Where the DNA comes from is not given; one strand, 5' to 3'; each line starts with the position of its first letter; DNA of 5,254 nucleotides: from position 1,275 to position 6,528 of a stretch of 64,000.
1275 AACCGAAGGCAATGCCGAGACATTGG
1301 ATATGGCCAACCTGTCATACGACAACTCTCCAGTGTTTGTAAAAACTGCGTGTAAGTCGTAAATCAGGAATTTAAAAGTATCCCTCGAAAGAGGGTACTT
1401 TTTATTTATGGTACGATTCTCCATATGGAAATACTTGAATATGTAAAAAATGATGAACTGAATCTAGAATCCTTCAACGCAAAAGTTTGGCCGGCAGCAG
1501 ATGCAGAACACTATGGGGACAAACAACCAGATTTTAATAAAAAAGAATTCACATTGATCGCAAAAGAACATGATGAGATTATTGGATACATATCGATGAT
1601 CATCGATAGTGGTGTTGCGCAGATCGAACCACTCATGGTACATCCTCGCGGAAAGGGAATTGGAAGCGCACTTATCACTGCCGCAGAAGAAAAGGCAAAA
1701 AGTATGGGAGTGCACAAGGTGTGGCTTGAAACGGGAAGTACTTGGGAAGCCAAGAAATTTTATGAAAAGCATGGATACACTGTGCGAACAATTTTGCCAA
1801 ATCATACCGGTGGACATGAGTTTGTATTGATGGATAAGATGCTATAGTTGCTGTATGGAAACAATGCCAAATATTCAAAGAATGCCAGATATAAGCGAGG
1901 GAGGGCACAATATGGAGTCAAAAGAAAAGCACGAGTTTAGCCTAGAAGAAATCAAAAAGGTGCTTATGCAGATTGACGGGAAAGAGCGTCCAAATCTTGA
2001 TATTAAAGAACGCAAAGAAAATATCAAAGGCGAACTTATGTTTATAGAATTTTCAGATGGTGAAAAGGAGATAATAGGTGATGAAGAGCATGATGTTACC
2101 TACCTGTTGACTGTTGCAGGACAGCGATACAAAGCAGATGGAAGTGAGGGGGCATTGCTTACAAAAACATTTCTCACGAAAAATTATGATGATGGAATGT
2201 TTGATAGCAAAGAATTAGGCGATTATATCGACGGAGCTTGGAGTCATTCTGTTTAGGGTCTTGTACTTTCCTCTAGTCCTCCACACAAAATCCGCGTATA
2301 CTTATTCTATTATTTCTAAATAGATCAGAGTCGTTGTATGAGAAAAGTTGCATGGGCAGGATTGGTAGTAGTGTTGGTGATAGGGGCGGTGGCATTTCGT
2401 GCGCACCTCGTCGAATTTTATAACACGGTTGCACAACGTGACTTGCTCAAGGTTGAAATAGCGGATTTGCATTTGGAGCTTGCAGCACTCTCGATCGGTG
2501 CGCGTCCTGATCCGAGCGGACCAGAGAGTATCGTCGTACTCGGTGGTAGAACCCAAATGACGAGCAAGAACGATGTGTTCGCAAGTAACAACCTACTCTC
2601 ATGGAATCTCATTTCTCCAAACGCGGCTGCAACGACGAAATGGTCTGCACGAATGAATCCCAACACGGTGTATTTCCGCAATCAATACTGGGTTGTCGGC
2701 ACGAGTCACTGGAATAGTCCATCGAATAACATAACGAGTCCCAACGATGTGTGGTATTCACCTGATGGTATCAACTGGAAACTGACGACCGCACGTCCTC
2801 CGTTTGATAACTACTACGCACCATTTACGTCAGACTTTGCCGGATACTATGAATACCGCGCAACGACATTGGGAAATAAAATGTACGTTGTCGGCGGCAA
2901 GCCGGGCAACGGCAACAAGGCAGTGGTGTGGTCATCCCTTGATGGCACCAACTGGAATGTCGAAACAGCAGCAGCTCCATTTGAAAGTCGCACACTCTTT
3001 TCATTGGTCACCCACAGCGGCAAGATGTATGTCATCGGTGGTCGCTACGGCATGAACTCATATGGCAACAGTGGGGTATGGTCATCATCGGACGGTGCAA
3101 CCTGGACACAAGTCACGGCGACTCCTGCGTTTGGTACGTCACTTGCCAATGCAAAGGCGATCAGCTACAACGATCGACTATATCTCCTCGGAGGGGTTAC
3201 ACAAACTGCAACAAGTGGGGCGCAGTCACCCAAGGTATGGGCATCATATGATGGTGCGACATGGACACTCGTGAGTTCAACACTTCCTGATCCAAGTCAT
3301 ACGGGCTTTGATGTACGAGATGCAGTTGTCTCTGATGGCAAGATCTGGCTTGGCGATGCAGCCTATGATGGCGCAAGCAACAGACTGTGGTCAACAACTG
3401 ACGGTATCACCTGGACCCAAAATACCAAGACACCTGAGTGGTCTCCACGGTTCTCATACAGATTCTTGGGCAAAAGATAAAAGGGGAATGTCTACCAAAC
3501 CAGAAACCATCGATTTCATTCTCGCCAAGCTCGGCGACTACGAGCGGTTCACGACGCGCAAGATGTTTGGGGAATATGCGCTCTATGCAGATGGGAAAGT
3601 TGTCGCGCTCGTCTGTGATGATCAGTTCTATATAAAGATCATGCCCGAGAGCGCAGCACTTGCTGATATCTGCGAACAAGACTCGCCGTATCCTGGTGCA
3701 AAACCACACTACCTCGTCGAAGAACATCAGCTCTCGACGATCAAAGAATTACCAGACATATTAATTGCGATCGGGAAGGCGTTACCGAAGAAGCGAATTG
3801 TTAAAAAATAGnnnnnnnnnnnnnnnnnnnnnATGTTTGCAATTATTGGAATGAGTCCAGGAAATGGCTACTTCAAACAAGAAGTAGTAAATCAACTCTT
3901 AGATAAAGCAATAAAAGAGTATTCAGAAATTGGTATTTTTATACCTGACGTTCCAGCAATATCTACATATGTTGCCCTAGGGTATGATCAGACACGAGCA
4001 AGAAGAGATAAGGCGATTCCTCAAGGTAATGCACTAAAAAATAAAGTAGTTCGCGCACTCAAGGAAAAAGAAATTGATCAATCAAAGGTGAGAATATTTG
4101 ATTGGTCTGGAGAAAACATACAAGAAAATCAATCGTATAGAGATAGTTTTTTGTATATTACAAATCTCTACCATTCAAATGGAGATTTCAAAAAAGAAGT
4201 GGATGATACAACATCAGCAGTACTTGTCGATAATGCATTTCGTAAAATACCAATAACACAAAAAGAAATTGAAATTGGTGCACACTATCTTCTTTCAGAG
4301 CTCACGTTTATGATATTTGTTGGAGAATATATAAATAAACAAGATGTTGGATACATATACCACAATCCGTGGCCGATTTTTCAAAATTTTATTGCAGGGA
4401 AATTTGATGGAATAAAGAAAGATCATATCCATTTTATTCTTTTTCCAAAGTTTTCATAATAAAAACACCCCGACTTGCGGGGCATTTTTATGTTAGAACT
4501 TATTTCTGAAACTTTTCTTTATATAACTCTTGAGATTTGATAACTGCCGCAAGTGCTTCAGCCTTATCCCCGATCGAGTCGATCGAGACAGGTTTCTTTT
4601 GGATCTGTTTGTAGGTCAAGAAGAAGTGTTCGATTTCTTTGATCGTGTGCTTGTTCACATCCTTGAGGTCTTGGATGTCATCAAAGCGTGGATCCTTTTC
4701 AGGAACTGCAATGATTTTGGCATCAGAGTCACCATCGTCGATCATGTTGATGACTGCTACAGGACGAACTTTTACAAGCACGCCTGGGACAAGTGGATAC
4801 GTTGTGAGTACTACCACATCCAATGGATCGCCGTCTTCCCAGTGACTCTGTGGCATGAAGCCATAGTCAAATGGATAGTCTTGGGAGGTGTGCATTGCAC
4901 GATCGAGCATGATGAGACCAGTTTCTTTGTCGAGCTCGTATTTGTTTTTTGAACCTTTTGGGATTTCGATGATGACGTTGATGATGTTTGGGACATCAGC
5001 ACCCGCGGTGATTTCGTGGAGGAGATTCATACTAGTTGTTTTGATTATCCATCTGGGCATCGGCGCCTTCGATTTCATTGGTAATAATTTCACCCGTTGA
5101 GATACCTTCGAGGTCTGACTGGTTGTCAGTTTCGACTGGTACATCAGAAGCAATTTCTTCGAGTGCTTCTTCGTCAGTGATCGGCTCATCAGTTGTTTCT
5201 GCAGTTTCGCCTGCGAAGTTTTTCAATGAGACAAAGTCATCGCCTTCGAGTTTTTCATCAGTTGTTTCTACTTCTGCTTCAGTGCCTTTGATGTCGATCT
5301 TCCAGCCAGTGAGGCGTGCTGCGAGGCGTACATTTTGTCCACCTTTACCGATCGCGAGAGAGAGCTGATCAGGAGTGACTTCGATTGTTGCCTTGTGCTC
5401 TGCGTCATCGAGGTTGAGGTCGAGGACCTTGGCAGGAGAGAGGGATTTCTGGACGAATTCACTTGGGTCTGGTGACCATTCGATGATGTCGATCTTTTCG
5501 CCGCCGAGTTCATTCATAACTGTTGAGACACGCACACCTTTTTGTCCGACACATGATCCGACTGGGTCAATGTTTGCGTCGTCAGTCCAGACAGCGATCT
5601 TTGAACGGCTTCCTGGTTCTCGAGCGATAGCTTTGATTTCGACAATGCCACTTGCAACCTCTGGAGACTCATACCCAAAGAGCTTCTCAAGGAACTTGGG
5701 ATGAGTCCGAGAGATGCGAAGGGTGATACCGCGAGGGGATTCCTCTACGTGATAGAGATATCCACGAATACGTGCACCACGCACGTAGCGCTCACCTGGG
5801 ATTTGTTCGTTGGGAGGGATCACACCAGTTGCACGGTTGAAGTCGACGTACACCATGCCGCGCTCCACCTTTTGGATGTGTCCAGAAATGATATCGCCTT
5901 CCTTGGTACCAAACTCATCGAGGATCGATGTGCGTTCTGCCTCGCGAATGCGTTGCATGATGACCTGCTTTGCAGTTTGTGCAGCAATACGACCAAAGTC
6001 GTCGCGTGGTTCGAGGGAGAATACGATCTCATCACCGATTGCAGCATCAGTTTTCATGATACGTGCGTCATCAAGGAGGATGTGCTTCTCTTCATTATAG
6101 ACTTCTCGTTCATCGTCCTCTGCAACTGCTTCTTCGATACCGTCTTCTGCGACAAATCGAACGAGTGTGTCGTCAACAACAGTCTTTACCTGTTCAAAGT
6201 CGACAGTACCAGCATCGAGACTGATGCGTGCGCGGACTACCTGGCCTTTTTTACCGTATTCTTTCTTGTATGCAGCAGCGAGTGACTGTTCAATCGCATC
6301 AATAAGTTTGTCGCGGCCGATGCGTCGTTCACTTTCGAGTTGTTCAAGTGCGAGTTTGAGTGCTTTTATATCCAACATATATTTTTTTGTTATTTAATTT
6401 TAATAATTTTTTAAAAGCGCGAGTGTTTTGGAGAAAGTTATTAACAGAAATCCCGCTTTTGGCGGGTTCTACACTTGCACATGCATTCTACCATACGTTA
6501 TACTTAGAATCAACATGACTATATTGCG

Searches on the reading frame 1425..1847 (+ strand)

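Call 49: search_protein_families(library=pfam, proteins=[window:1425-1847:+], max_evalue=0.001)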
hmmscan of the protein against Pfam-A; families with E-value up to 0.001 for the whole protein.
window:1425-1847:+ (140 aa): 3 families
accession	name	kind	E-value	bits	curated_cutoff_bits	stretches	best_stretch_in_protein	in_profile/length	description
PF00583.31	Acetyltransf_1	-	4.9e-17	62.7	20.7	1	21-118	15-116/116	Acetyltransferase (GNAT) family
PF13508.13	Acetyltransf_7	-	4.9e-15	56.1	27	1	41-119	3-83/84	Acetyltransferase (GNAT) domain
PF13673.13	Acetyltransf_10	-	9.2e-14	52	23.6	1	38-140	28-128/128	Acetyltransferase (GNAT) domain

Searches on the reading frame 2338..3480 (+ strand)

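Call 47: search_protein_families(library=pfam, proteins=[window:2338-3480:+], max_evalue=0.001)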
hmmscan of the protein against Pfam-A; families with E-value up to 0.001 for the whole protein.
window:2338-3480:+ (380 aa): 7 families
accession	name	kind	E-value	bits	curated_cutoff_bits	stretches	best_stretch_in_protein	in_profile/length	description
PF24681.1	Kelch_KLHDC2_KLHL20_DRC7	-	2.9e-13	50.1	50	1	174-341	3-171/221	KLHDC2/KLHL20/DRC7 Kelch-repeats domain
PF01344.31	Kelch_1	-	6.5e-10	38.8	20.1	0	218-245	2-28/46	Kelch motif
PF19755.4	DUF6242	-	9.8e-08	32.5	29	2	252-359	126-217/217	Domain of unknown function (DUF6242)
PF24981.1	Beta-prop_ATRN-LZTR1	-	6.2e-06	26.1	50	0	230-316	1-86/289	Attractin/LZTR1 beta-propeller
PF13964.12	Kelch_6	-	1.1e-05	25.7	25.3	0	274-311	7-40/50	Kelch motif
PF07646.21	Kelch_2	-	1.1e-05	25.5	21.3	0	222-262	6-47/48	Kelch motif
PF25210.1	Kelch_FKB95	-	0.00024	21.3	70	0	222-340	37-148/268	FKB95, Kelch-repeats domain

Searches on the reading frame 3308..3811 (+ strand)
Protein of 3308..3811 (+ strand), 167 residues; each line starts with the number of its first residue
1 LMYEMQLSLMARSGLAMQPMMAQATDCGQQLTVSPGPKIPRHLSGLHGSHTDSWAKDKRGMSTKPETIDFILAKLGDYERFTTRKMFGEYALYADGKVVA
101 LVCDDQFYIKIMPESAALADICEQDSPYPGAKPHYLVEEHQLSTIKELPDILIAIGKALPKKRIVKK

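Call 77: search_protein_families(library=pfam, proteins=[window:3308-3811:+], max_evalue=0.01)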
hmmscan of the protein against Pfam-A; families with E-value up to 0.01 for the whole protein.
window:3308-3811:+ (167 aa): 1 family
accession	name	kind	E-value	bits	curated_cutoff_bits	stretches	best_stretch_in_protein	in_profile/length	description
PF04993.18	TfoX_N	-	1.4e-11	44.8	30.1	1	75-123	3-51/91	TfoX N-terminal domain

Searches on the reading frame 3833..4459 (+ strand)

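Call 49: search_protein_families(library=pfam, proteins=[window:3833-4459:+], max_evalue=0.001)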
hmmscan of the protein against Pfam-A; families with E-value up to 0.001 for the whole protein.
window:3833-4459:+ (208 aa): 1 family
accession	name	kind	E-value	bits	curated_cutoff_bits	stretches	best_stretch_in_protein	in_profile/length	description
PF16715.11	CDPS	-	1.5e-28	100.5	27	1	3-190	20-204/220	Cyclodipeptide synthase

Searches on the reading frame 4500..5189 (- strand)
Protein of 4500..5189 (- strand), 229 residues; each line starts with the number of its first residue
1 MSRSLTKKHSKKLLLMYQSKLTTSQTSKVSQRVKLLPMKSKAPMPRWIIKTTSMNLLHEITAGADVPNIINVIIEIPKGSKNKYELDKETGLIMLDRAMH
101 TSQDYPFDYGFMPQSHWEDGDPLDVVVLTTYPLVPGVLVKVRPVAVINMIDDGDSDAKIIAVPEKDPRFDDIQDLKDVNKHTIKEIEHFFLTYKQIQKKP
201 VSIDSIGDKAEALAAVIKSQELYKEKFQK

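Call 49: search_protein_families(library=pfam, proteins=[window:4500-5189:-], max_evalue=0.001)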
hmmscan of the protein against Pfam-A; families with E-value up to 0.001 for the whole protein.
window:4500-5189:- (229 aa): 1 family
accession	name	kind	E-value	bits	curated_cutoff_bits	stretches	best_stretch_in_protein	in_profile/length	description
PF00719.24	Pyrophosphatase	-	7e-56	188.7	23.5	1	72-224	1-153/153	Inorganic pyrophosphatase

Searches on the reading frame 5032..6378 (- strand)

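Call 47: search_protein_families(library=pfam, proteins=[window:5032-6378:-], max_evalue=0.001)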
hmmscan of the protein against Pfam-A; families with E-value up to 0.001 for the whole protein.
window:5032-6378:- (448 aa): 6 families
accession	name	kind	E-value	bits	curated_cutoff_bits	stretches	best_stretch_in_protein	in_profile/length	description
PF08529.16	NusA_N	-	3.8e-29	101.8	23.8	1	8-149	3-118/119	NusA N-terminal domain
PF13184.12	KH_5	-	4.9e-28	97.5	27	1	255-321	1-67/69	NusA-like KH domain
PF00013.35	KH_1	-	8e-05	22.8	21.5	0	331-374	3-45/66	KH domain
PF10246.15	MRP-S35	-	9.2e-05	22.8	25.1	1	149-216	12-79/105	Mitochondrial ribosomal protein MRP-S35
PF07650.23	KH_2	-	0.0002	21.5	22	1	307-370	4-68/78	KH domain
PF23095.1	KH_NusA_C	-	0.00028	21.3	34.2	1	335-363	6-34/59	Transcription termination/antitermination protein NusA, KH domain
